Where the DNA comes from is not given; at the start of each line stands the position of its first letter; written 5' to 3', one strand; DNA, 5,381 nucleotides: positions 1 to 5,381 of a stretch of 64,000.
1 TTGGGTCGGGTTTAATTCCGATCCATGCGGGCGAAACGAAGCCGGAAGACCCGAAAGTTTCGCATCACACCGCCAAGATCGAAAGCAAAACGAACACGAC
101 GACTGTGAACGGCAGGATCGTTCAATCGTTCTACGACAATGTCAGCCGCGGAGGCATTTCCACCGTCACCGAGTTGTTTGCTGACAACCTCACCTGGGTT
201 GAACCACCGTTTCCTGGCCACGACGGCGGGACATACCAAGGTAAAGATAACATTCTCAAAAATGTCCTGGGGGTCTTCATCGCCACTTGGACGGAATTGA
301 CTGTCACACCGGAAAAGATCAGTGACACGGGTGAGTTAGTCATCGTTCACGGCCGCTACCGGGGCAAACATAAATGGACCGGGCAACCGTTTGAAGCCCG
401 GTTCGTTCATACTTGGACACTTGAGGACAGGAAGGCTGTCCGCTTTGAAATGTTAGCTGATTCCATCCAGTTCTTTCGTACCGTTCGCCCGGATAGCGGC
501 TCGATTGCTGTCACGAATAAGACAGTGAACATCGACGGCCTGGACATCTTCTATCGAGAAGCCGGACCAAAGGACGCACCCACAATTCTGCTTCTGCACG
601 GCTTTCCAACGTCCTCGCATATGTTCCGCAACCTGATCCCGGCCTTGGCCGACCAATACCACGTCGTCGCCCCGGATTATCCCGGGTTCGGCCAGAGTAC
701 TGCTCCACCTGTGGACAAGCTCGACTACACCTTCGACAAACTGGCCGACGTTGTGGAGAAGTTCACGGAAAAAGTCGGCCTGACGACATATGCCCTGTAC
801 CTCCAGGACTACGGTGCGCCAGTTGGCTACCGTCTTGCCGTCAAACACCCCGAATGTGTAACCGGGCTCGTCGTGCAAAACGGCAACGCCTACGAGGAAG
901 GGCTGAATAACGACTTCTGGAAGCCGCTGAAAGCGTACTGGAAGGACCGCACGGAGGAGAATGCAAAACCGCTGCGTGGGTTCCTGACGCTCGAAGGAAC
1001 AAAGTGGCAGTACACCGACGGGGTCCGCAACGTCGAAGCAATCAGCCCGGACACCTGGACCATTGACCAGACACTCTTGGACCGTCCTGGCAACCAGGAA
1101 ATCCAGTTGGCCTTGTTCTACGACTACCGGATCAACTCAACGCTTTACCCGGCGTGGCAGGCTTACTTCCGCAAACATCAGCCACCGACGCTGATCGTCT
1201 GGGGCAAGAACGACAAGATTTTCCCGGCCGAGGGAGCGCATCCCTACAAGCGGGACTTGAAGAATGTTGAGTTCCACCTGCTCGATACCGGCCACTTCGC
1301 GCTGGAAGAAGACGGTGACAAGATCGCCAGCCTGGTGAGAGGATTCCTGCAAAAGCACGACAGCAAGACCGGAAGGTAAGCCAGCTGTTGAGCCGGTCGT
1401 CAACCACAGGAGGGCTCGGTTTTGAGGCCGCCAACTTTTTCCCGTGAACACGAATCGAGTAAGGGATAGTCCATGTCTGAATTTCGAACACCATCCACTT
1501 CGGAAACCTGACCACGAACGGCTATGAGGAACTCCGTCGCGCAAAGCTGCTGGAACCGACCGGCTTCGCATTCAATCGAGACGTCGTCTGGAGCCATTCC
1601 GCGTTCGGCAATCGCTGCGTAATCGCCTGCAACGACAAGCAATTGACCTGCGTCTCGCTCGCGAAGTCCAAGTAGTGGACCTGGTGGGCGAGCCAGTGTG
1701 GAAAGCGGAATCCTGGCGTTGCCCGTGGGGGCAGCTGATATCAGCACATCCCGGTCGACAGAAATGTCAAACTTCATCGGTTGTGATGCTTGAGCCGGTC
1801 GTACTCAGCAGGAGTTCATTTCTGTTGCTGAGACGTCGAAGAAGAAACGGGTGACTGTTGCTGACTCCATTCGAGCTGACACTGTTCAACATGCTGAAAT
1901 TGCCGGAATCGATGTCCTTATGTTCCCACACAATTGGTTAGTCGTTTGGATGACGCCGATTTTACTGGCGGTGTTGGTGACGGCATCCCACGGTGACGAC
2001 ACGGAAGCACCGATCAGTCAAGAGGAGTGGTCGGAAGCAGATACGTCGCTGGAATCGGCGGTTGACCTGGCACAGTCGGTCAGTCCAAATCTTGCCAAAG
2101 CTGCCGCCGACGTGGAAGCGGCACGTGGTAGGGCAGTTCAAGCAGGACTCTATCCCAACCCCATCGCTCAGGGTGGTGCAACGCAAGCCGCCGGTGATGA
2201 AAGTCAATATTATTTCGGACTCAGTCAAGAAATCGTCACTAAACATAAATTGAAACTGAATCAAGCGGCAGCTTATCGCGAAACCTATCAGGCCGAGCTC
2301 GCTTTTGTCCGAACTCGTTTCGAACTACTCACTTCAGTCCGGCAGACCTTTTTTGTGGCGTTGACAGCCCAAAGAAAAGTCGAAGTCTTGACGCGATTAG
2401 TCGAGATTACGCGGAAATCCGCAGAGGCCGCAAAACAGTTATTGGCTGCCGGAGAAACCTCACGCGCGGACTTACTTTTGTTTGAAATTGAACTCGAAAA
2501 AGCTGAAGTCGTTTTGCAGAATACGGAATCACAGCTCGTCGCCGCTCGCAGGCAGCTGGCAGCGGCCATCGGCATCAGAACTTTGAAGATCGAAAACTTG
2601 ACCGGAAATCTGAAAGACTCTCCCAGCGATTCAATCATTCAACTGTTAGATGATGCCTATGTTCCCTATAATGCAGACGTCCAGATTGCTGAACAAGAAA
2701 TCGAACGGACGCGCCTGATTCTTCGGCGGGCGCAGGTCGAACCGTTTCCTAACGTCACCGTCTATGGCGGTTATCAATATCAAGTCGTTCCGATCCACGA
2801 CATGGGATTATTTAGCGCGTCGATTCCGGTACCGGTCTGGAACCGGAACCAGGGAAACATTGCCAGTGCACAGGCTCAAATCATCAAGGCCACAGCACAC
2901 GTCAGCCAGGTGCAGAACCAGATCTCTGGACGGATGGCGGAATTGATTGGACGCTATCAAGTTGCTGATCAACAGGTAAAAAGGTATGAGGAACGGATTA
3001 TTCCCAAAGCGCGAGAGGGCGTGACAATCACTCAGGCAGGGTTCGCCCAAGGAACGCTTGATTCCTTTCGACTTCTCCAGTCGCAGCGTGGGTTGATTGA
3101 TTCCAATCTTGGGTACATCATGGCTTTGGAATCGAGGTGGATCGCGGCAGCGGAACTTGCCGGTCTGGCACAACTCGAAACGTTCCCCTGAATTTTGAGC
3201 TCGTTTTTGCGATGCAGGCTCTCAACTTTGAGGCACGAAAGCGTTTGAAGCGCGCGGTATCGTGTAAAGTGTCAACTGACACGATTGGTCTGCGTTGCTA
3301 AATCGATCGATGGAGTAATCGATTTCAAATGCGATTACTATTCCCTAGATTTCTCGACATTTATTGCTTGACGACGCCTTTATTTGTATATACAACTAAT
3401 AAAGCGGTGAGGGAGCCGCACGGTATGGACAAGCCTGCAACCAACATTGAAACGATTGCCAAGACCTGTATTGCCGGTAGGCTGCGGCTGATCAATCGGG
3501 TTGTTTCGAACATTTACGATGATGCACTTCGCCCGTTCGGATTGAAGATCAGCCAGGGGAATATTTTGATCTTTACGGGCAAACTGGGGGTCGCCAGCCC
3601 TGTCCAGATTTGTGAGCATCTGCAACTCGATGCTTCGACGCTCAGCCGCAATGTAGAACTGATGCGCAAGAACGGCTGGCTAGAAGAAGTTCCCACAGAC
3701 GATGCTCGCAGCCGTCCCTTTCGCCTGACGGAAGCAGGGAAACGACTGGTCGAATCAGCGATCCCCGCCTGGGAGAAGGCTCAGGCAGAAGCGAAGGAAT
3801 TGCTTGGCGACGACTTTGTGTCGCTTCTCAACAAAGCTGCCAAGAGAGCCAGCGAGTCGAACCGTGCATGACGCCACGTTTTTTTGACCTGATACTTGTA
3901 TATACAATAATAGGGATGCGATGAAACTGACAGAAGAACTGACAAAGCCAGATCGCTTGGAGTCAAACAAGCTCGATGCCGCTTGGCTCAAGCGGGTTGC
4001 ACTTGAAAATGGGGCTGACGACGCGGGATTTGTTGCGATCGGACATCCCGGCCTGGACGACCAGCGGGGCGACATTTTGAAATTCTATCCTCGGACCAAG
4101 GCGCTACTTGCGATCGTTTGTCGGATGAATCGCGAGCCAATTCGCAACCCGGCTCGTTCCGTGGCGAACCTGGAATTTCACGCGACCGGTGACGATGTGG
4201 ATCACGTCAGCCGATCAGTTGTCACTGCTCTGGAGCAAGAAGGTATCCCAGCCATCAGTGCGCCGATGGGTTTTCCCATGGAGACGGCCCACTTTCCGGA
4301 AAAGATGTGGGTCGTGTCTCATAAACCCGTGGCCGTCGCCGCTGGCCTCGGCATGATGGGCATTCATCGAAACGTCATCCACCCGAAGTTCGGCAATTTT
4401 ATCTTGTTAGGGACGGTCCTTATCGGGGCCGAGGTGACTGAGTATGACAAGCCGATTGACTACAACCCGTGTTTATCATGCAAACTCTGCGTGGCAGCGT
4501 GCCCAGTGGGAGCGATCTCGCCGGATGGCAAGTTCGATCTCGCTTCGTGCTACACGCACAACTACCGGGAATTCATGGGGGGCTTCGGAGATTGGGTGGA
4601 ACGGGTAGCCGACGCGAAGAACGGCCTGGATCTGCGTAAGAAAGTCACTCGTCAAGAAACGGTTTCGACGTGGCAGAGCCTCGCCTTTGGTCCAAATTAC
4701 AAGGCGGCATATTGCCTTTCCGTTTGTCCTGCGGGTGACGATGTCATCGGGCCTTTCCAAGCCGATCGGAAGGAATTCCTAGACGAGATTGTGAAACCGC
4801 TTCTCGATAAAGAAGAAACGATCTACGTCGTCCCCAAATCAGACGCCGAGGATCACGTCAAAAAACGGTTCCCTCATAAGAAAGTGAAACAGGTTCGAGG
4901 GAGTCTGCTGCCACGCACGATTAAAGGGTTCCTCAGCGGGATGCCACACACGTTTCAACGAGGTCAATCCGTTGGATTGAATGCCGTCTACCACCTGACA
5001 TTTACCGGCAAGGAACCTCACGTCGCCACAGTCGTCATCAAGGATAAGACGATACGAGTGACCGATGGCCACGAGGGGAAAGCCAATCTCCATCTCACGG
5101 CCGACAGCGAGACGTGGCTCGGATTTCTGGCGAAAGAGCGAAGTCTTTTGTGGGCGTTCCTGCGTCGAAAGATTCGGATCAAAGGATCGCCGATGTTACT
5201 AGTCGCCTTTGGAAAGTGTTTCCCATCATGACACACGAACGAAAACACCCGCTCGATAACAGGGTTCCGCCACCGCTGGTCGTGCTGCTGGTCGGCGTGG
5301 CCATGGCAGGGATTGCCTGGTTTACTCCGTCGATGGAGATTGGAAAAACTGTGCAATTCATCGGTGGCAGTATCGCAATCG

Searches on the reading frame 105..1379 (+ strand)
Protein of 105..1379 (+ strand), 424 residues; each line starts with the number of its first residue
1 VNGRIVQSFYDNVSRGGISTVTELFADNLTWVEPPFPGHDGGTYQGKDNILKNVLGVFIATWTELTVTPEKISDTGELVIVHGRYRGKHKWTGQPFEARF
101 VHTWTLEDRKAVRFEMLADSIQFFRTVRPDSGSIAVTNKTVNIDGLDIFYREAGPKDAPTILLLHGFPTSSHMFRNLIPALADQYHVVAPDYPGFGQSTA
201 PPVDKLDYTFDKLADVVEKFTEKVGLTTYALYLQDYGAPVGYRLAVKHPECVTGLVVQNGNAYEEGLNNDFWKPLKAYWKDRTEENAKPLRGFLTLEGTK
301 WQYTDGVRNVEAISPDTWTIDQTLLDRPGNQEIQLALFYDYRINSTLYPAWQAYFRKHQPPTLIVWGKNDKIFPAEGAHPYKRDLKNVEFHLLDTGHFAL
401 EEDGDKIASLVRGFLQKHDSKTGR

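Call 85: search_protein_families(library=pfam, proteins=[window:105-1379:+], max_evalue=0.00001)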
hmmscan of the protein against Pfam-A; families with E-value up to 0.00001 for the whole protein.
window:105-1379:+ (424 aa): 5 families
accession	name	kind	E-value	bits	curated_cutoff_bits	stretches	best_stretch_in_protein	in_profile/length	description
PF00561.26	Abhydrolase_1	-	2.4e-36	126.1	25.8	1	159-403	1-244/245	alpha/beta hydrolase fold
PF12697.13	Abhydrolase_6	-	2.3e-18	68.1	26.3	1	161-409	1-216/217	Alpha/beta hydrolase family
PF12680.13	SnoaL_2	-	5.3e-15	56.3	27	1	6-113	1-101/102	SnoaL-like domain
PF12146.15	Hydrolase_4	-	1.1e-09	38.4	27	1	160-386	6-218/239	Serine aminopeptidase, S33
PF14534.12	DUF4440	-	2.4e-08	34.8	25.2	1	6-108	5-102/107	Domain of unknown function (DUF4440)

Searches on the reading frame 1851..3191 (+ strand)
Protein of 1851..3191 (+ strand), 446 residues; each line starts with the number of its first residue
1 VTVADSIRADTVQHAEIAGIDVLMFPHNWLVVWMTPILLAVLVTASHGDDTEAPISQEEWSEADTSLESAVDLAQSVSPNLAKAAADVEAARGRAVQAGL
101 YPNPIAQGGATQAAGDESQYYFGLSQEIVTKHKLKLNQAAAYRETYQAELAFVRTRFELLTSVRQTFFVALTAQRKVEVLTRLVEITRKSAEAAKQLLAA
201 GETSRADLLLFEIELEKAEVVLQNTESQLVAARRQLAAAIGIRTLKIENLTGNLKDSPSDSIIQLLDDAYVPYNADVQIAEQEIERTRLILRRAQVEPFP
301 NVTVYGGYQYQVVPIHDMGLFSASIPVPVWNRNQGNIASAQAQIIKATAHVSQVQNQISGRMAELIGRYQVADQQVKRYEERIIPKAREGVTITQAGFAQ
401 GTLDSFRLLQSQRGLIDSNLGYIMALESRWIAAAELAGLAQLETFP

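Call 85: search_protein_families(library=pfam, proteins=[window:1851-3191:+], max_evalue=0.00001)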
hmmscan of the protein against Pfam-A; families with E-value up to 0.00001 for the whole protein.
window:1851-3191:+ (446 aa): 1 family
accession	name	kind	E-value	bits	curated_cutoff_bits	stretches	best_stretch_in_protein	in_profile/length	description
PF02321.23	OEP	-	5.2e-29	101.8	22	2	273-438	11-184/187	Outer membrane efflux protein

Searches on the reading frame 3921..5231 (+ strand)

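Call 85: search_protein_families(library=pfam, proteins=[window:3921-5231:+], max_evalue=0.00001)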
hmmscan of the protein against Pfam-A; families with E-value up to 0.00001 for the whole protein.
window:3921-5231:+ (436 aa): 1 family
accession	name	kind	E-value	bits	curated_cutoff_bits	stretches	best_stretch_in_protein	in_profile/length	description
PF02036.22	SCP2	-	1.9e-07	31.8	21.3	1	352-432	18-98/101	SCP-2 sterol transfer family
